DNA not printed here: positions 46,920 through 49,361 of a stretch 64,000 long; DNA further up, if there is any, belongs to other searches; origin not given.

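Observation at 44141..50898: Uncharacterised operon: two degenerate resolvase-like proteins + aldo-keto reductase + EEP phosphodiesterase + B12-dependent radical SAM enzyme, with convergent minimal nucleotidyltransferase, NUDIX and GNAT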

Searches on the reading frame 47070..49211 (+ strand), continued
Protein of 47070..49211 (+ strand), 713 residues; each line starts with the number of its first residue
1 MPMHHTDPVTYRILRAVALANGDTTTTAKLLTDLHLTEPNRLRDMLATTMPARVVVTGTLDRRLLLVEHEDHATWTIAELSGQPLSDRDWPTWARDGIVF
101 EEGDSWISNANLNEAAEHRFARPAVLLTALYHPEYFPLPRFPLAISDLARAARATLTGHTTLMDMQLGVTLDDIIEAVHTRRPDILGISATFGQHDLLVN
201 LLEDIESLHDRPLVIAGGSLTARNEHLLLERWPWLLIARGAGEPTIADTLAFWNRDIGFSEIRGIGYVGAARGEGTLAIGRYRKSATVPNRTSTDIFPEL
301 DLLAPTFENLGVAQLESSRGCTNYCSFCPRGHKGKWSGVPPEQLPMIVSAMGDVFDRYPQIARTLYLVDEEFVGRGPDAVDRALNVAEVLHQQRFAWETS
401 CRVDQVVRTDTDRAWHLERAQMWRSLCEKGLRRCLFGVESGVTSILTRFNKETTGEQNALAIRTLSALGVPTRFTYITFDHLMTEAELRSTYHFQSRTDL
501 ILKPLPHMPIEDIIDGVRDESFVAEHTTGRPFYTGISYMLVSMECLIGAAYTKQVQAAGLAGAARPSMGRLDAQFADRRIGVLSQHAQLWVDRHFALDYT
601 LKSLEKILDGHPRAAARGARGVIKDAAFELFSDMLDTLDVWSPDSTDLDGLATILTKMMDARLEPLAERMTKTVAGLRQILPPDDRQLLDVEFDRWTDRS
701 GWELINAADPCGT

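Call 33: search_solved_structures(query=window:47070-49208:+, max_evalue=0.001, show_alignments=1)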
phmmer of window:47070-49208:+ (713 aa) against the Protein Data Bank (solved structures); distinct sequences matched with E-value up to 0.001: 1.
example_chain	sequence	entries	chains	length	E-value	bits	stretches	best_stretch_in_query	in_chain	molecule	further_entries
5ul2_A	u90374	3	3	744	5.4e-78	266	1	53-610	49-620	OxsB protein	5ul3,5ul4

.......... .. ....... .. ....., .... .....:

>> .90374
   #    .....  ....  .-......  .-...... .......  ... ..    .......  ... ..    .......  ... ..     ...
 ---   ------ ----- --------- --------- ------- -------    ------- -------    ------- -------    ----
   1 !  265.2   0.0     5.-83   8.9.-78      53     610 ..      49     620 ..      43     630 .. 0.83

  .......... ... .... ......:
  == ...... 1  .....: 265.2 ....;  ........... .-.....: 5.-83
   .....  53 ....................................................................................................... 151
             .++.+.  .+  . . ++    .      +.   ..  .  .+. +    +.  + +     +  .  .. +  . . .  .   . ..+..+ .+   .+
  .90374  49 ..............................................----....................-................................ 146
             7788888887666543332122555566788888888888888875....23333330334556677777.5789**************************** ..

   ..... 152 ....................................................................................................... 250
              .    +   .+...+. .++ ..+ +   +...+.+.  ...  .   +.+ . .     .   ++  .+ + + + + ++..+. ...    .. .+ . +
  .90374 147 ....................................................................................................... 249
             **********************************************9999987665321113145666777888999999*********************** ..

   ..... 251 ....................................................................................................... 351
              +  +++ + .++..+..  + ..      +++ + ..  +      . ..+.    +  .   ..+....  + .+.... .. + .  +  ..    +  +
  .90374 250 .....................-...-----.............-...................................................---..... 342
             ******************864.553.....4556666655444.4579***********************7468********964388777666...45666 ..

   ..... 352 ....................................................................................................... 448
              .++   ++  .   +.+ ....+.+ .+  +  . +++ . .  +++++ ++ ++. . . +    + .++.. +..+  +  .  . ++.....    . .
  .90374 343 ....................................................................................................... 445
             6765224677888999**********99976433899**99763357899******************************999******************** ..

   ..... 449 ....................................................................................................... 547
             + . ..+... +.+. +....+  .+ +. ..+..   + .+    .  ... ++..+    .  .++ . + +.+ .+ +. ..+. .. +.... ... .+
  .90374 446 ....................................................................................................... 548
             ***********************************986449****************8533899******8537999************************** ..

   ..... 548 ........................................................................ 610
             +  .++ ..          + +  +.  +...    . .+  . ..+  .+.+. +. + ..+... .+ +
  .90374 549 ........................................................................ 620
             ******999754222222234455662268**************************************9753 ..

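Call 36: search_protein_families(library=pfam, proteins=[L035:13161-13727:+, L078:12118-13032:+, L078:13029-14270:+, L079:15616-16314:+, L079:8896-9750:-, L046:14213-14812:-, L027:9301-9831:+, L059:7571-8266:-, L074:1704-3302:+], max_evalue=0.001)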
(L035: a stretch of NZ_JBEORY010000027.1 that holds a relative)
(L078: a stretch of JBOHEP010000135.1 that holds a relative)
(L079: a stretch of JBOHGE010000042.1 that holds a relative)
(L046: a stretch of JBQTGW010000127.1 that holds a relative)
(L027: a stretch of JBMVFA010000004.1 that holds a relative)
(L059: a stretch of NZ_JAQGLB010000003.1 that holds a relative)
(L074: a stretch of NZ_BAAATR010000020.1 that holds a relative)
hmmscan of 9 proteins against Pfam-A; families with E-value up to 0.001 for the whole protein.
L035:13161-13727:+ (188 aa): 1 family
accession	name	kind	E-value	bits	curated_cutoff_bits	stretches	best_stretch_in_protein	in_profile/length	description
PF01928.26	CYTH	-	6e-24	85.3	23.2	1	4-176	2-179/179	CYTH domain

L078:12118-13032:+ (304 aa): 1 family
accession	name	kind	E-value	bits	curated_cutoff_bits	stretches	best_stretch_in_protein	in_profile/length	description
PF13238.12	AAA_18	-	0.00036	21.4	29.4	0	53-215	1-109/128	AAA domain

L078:13029-14270:+ (413 aa): 4 families
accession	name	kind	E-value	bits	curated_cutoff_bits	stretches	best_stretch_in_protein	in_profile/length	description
PF01041.23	DegT_DnrJ_EryC1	-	2.6e-63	214.8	19.8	1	54-334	27-300/360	DegT/DnrJ/EryC1/StrS aminotransferase family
PF00155.27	Aminotran_1_2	-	6.1e-07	29.4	19.7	1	52-179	43-193/361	Aminotransferase class I and II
PF00266.25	Aminotran_5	-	6.7e-06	25.8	21.5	1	50-292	42-296/371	Aminotransferase class-V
PF01212.27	Beta_elim_lyase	-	0.0004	20.2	27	1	52-212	33-212/288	Beta-eliminating lyase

L079:15616-16314:+ (232 aa): 0 families

L079:8896-9750:- (284 aa): 1 family
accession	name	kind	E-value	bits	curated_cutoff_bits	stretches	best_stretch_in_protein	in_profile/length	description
PF13560.12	HTH_31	-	4.2e-06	27.4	27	1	18-84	1-62/64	Helix-turn-helix domain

L046:14213-14812:- (199 aa): 2 families
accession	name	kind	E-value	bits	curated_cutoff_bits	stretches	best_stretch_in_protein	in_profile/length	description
PF00293.34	NUDIX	-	1.9e-20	73.7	21.1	1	55-181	3-127/134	NUDIX domain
PF14815.12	NUDIX_4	-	0.00096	19.4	35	0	78-172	24-101/113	NUDIX domain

L027:9301-9831:+ (176 aa): 1 family
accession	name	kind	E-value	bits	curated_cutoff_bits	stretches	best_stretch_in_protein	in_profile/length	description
PF13581.12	HATPase_c_2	-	8.9e-14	52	27.4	1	16-126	3-112/127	Histidine kinase-like ATPase domain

L059:7571-8266:- (231 aa): 1 family
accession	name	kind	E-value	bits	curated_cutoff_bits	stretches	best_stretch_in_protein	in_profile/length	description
PF02698.23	DUF218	-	1e-16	61.5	27.6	1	57-172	17-114/133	DUF218 domain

L074:1704-3302:+ (532 aa): 2 families
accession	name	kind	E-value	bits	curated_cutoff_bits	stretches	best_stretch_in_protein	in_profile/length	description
PF02826.25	2-Hacid_dh_C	-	5.8e-12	45.8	25.1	1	302-417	27-143/178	D-isomer specific 2-hydroxyacid dehydrogenase, NAD binding domain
PF00670.27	AdoHcyase_NAD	-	2.4e-06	28.2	27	1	309-447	21-157/162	S-adenosyl-L-homocysteine hydrolase, NAD binding domain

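Call 39: find_related_loci(query=A1, collection=viral_contigs, flank=10000)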
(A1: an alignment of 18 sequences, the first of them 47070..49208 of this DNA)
Query A1 (713 aa) in viral_contigs; peptide patterns used: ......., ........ (x = any residue, [..] = any of these).
59 stretches matched a pattern, but none encodes a relative of the query by tblastn (E <= 1e-3).

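Call 70: find_encoding_contigs(protein=P0004, flank=10000, max_places=1)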
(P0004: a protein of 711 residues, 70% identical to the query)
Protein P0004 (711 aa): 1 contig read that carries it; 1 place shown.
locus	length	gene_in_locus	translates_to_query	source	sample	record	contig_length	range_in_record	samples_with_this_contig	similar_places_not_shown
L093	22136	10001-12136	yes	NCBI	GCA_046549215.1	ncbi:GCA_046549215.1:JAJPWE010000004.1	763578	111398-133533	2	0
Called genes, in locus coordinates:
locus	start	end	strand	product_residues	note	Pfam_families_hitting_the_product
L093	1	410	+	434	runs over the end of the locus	PF00589:Phage_integrase (faint)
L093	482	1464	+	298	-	-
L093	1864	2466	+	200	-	PF06414:Zeta_toxin (weak), PF13191:AAA_16 (weak), PF13671:AAA_33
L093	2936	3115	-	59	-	-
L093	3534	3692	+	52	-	-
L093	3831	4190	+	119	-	-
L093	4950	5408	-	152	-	PF03479:PCC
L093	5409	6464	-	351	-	PF00710:Asparaginase, PF17763:Asparaginase_C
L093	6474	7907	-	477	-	PF13384:HTH_23 (faint), PF13551:HTH_29 (faint)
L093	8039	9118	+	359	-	PF00248:Aldo_ket_red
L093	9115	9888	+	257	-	PF03372:Exo_endo_phos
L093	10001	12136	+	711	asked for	PF02310:B12-binding (weak), PF04055:Radical_SAM (faint)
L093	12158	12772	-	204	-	-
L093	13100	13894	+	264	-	PF12146:Hydrolase_4, PF00561:Abhydrolase_1 (weak), PF12697:Abhydrolase_6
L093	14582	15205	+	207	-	PF00583:Acetyltransf_1, PF13508:Acetyltransf_7 (faint)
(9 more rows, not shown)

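Call 71: find_encoding_contigs(protein=P0002, flank=10000, max_places=1)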
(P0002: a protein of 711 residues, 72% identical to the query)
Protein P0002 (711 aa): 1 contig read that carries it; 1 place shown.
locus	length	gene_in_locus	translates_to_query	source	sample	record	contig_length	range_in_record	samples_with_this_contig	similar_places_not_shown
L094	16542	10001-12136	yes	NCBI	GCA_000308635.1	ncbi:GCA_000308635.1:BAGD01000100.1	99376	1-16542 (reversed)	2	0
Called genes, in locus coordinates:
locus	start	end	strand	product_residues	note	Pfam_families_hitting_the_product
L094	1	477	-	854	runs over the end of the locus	PF23275:TPR_23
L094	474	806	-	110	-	-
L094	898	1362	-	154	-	-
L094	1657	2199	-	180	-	-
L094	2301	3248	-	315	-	PF17728:BsuBI_PstI_RE_N, PF06616:BsuBI_PstI_RE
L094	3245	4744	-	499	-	PF02384:N6_Mtase (faint), PF07669:Eco57I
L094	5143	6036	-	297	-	PF01636:APH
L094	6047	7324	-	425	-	-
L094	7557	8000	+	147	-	-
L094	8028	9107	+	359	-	PF00248:Aldo_ket_red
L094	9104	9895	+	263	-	PF03372:Exo_endo_phos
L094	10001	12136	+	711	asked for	PF04055:Radical_SAM (weak)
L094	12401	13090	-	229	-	PF00857:Isochorismatase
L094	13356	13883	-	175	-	-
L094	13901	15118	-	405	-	-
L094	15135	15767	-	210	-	PF09203:MspA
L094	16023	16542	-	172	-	PF04229:GrpB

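Call 86: search_dna_similar(query=window:47070-49211:+, collection=plasmids, mode=protein, max_rows=25, max_evalue=1e-20)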
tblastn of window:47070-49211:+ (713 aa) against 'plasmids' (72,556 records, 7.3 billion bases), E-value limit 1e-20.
Records with a match: 5; places in all: 5; records where one place covers at least 80% of the query: 4.
Best place of each record, by identity: 60-80% 1; <60% 4.
By first word of the organism name: Streptomyces 3; Nocardia 1; Agrobacterium 1.
By predicted mobility (MOB-suite, as given by PLSDB): non-mobilizable 4; mobilizable 1.
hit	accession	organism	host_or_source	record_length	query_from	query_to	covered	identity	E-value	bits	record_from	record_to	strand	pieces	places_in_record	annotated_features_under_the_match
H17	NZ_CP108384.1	Nocardia sp. NBC_01327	-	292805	38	713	95%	59.4%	0e+0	778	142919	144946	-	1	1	hypothetical protein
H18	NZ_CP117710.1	Streptomyces sp. MMBL 11-1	marine sponge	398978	38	711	95%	57.9%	0e+0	740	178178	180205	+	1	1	radical SAM protein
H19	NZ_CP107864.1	Streptomyces europaeiscabiei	-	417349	38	713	95%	57.7%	0e+0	781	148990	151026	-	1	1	radical SAM protein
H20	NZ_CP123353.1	Agrobacterium pusense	laboratory contaminant from a culture ...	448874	121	711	83%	42.7%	5e-146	479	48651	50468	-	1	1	radical SAM protein (x2)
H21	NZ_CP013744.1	Streptomyces sp. CdTB01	soil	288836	384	590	29%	67.2%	3e-79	284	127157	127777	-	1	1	none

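Call 87: get_annotated_region(hit=H20, flank=7000)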
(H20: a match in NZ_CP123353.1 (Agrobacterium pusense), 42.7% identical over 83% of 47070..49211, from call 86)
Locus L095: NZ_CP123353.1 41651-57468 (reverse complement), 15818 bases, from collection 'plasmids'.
description: Agrobacterium pusense strain GV2 plasmid unnamed, complete sequence
organism: Agrobacterium pusense (NCBI taxid 648995)
taxonomy: Bacteria; Pseudomonadota; Alphaproteobacteria; Hyphomicrobiales; Rhizobiaceae; Agrobacterium; Agrobacterium pusense
host: -; source: laboratory contaminant from a culture of Gloeobacter violaceus; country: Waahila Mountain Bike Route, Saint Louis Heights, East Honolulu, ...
typing (MOB-suite, as given by PLSDB): non-mobilizable; mating-pair formation MPF_T
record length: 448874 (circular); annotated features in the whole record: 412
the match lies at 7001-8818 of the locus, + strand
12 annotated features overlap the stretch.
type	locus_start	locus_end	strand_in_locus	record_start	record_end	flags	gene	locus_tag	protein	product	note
CDS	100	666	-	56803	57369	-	-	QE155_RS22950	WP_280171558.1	thermonuclease family protein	-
CDS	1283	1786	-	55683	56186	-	-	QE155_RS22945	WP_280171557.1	hypothetical protein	-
CDS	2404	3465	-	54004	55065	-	-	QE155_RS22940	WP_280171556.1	redoxin domain-containing protein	-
CDS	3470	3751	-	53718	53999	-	-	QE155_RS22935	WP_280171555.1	hypothetical protein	-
CDS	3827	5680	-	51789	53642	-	-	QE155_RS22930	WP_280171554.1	ABC transporter ATP-binding protein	-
CDS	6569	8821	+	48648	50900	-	-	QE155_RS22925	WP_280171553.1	radical SAM protein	-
CDS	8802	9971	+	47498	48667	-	-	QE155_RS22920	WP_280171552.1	radical SAM protein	-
CDS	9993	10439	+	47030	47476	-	-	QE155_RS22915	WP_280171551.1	NUDIX domain-containing protein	-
CDS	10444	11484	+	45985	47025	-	galE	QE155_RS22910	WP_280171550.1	UDP-glucose 4-epimerase GalE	GO:0006012 - galactose metabolic process [Evidence IEA]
CDS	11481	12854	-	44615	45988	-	-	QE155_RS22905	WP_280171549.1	phosphodiester glycosidase family protein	-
CDS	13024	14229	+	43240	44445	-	-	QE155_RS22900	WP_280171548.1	MFS transporter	GO:0055085 - transmembrane transport [Evidence IEA]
CDS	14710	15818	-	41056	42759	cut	-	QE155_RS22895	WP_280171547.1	restriction endonuclease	GO:0009307 - DNA restriction-modification system [Evidence IEA]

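Call 88: get_annotated_region(hit=H17, flank=7000)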
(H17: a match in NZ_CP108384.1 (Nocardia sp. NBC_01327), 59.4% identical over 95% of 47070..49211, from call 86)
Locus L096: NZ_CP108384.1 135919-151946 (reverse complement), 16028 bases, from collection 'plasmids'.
description: Nocardia sp. NBC_01327 plasmid unnamed1, complete sequence
organism: Nocardia sp. NBC_01327 (NCBI taxid 2903593)
taxonomy: Bacteria; Actinomycetota; Actinomycetes; Mycobacteriales; Nocardiaceae; Nocardia; Nocardia sp. NBC 01327
host: -; source: -; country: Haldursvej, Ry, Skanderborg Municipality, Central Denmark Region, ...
typing (MOB-suite, as given by PLSDB): non-mobilizable
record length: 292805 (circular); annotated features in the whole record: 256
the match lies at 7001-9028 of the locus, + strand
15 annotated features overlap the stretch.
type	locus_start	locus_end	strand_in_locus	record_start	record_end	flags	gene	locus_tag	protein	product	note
CDS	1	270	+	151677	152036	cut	-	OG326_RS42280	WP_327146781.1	hypothetical protein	-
CDS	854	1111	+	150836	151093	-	-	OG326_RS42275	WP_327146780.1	hypothetical protein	-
CDS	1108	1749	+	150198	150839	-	-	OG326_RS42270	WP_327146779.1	site-specific integrase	GO:0015074 - DNA integration [Evidence IEA]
CDS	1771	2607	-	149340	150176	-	-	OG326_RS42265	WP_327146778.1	hypothetical protein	-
CDS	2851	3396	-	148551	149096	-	-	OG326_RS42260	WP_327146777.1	hypothetical protein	-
CDS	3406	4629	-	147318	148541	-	-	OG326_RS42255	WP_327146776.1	helix-turn-helix transcriptional regulator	-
CDS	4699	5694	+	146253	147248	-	-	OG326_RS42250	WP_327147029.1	hypothetical protein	-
CDS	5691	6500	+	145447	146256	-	-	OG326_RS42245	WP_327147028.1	SAM-dependent methyltransferase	-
CDS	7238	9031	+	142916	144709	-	-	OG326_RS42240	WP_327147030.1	hypothetical protein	-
CDS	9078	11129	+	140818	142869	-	-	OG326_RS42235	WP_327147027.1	aminotransferase class I/II-fold pyridoxal phosphate-dependent enzyme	GO:0009058 - biosynthetic process [Evidence IEA]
CDS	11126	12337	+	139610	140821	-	-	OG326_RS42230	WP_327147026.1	formyltransferase family protein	GO:0009058 - biosynthetic process [Evidence IEA]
CDS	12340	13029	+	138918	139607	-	-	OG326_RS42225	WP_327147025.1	hypothetical protein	-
CDS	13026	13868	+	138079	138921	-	-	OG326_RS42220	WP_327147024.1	endonuclease/exonuclease/phosphatase family protein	-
CDS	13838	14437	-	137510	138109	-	-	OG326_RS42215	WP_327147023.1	NUDIX domain-containing protein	-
CDS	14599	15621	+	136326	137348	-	-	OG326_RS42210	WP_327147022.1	aldo/keto reductase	-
